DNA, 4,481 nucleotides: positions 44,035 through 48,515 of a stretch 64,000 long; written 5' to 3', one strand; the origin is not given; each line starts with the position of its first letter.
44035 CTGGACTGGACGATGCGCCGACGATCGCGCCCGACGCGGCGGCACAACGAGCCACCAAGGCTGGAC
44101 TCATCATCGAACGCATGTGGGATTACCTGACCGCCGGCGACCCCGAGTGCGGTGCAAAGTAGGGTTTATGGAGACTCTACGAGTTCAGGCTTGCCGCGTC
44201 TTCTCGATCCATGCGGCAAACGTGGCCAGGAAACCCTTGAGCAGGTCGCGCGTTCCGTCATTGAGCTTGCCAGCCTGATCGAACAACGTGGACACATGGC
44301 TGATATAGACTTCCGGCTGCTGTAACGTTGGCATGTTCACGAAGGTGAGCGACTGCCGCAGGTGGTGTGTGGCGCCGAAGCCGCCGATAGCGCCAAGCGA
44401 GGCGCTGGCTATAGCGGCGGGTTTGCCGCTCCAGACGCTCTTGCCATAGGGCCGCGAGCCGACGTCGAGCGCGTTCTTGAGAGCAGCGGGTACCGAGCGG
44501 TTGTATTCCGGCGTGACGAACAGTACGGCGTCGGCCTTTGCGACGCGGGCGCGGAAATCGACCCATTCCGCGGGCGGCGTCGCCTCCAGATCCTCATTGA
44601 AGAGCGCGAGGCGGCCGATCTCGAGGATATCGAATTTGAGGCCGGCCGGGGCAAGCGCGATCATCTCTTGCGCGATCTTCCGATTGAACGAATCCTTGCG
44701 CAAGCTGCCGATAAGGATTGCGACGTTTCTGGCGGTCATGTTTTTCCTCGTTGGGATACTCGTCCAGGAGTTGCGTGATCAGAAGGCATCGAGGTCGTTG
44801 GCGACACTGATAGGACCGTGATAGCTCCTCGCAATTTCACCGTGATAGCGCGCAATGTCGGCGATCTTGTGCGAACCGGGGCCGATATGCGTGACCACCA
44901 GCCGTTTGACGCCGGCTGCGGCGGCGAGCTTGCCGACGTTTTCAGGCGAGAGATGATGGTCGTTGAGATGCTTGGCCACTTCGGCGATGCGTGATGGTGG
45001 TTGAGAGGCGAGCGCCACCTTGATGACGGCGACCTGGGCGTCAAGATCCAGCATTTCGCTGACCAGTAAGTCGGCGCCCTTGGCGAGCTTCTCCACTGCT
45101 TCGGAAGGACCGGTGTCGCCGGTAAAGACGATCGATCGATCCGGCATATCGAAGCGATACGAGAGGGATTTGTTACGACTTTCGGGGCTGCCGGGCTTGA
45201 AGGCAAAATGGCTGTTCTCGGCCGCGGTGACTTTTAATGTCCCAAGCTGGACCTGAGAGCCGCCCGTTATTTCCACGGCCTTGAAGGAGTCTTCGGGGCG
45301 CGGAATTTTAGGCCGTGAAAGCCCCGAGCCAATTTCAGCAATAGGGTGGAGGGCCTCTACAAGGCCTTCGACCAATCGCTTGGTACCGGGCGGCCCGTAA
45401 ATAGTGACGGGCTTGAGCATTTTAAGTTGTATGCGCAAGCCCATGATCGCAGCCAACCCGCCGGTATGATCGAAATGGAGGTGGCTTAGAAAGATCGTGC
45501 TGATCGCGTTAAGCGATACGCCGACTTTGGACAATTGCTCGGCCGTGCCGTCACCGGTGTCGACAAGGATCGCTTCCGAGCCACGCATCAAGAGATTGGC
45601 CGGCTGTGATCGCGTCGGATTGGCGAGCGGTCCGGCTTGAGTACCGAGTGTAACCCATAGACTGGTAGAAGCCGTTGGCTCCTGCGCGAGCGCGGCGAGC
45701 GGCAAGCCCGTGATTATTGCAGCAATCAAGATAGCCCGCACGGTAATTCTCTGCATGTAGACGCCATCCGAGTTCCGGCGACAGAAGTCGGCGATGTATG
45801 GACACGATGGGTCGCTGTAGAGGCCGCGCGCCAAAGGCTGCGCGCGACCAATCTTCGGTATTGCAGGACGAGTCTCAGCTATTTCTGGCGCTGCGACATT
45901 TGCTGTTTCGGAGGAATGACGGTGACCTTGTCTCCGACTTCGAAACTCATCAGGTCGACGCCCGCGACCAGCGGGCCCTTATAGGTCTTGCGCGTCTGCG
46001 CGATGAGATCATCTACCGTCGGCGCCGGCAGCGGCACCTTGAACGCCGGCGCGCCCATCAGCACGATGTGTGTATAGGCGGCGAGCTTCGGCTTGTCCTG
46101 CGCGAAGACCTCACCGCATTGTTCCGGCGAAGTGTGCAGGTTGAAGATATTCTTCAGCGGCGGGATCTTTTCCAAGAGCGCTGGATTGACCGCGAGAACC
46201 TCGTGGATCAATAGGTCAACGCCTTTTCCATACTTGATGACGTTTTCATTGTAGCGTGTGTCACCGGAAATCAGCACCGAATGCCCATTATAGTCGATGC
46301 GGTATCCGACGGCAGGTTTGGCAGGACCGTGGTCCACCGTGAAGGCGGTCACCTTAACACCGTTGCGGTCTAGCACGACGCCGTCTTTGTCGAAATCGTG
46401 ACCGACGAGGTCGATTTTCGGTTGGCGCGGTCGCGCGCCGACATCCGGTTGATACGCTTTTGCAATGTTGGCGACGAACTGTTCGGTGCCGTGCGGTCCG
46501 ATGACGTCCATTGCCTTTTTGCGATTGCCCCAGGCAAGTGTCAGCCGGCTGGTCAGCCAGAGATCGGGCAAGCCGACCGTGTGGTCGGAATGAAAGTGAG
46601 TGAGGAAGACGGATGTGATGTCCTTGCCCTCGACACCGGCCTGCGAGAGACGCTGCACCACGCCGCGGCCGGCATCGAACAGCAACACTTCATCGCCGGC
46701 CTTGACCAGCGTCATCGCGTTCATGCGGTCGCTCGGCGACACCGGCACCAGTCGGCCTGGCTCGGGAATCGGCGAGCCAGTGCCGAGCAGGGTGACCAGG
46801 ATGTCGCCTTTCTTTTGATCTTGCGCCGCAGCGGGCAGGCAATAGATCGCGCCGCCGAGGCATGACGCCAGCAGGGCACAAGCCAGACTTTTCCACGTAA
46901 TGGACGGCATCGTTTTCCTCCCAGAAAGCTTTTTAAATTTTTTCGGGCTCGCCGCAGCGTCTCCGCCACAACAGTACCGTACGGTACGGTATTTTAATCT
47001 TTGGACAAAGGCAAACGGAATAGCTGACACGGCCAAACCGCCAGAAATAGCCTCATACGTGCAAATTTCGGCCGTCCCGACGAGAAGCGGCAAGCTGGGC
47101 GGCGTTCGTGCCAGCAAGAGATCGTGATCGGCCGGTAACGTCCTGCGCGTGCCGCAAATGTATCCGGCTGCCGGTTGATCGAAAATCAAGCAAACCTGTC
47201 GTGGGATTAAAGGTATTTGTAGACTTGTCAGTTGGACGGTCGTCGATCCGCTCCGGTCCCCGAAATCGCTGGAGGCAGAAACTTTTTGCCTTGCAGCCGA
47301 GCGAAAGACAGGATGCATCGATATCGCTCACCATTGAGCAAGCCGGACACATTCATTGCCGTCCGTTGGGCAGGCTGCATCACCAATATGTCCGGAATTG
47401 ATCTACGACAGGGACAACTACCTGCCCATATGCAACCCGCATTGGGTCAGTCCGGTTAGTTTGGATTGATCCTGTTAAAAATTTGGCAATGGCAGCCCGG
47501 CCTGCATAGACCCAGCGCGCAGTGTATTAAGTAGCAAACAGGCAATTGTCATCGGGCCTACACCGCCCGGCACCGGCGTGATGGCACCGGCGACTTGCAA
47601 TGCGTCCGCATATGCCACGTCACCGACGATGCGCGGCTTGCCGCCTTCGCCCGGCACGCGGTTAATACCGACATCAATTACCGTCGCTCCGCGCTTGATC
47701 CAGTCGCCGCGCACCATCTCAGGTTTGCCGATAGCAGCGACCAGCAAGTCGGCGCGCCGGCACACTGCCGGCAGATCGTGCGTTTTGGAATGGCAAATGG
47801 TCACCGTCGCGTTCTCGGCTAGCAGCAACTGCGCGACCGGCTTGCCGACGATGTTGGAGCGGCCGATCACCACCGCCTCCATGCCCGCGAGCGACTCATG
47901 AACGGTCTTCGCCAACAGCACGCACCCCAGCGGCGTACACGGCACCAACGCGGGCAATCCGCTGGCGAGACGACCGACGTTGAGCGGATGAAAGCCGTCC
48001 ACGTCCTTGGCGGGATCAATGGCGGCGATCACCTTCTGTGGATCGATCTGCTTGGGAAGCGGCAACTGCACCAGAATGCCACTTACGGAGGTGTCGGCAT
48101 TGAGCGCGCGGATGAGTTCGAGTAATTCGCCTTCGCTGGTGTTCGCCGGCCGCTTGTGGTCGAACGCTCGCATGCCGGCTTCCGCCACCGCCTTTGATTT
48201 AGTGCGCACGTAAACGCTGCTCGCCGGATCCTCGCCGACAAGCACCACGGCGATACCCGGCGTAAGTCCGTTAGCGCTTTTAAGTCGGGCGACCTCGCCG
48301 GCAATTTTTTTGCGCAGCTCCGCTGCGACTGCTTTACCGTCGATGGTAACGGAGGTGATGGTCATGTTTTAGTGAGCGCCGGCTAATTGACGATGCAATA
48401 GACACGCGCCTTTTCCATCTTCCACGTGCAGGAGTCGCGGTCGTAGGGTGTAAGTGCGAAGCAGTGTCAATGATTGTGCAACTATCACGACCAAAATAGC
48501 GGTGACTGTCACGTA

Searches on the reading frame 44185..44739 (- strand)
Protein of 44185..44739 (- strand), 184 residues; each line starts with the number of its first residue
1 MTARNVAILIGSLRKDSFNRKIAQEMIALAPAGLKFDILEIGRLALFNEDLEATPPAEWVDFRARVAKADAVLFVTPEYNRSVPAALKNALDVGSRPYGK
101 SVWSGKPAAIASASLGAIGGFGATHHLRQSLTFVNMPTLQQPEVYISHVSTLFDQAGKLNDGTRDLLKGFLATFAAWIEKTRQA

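Call 32: search_protein_families(library=pfam, proteins=[window:44185-44739:-])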
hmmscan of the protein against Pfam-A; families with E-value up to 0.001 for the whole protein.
window:44185-44739:- (184 aa): 2 families
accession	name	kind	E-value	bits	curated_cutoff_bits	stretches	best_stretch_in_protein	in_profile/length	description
PF03358.20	FMN_red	-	4e-40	137.3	24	1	5-149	2-150/152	NADPH-dependent FMN reductase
PF02525.22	Flavodoxin_2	-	3.5e-08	33.8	27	1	5-114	2-134/198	Flavodoxin-like fold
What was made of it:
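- Closest known: FMNH2-dependent alkane/methanesulfonate monooxygenases SsuD/MsuD. Different: An FMN reductase at 44185-44739 lies outside it (call 32).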

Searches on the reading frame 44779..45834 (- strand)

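Call 32: search_protein_families(library=pfam, proteins=[window:44779-45834:-])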
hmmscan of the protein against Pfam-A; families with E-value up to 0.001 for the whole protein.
window:44779-45834:- (351 aa): 3 families
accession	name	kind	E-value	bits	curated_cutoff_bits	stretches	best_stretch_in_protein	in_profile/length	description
PF12706.13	Lactamase_B_2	-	1e-22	81.2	27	1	89-317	3-200/200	Beta-lactamase superfamily domain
PF00753.33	Lactamase_B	-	3.9e-14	53.5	22.7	1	84-132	13-65/196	Metallo-beta-lactamase superfamily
PF23023.1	Anti-Pycsar_Apyc1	-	0.00073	19.5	50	0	88-141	31-83/250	Anti-Pycsar protein Apyc1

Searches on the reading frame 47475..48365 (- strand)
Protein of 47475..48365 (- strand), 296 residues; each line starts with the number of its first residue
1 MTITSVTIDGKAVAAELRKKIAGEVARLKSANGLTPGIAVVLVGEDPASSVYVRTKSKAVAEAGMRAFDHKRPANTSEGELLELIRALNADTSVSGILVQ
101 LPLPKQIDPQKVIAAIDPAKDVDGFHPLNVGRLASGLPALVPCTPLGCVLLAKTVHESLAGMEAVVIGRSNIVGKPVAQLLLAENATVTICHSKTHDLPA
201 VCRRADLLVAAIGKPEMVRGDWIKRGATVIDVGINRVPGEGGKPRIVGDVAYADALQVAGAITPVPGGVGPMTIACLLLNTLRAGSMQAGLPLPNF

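Call 32: search_protein_families(library=pfam, proteins=[window:47475-48365:-])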
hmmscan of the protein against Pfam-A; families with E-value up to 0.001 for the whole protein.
window:47475-48365:- (296 aa): 2 families
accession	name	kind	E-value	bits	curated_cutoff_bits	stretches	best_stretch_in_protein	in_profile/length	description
PF02882.25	THF_DHG_CYH_C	-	1.1e-65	220.3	27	1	126-287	1-158/160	Tetrahydrofolate dehydrogenase/cyclohydrolase, NAD(P)-binding domain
PF00763.28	THF_DHG_CYH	-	4.4e-41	140.2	32.8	1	8-123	1-115/115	Tetrahydrofolate dehydrogenase/cyclohydrolase, catalytic domain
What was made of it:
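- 47475..48365 (-): folD (methylene-THF dehydrogenase/cyclohydrolase) on the left flank. Pfam THF_DHG_CYH + THF_DHG_CYH_C (call 32).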
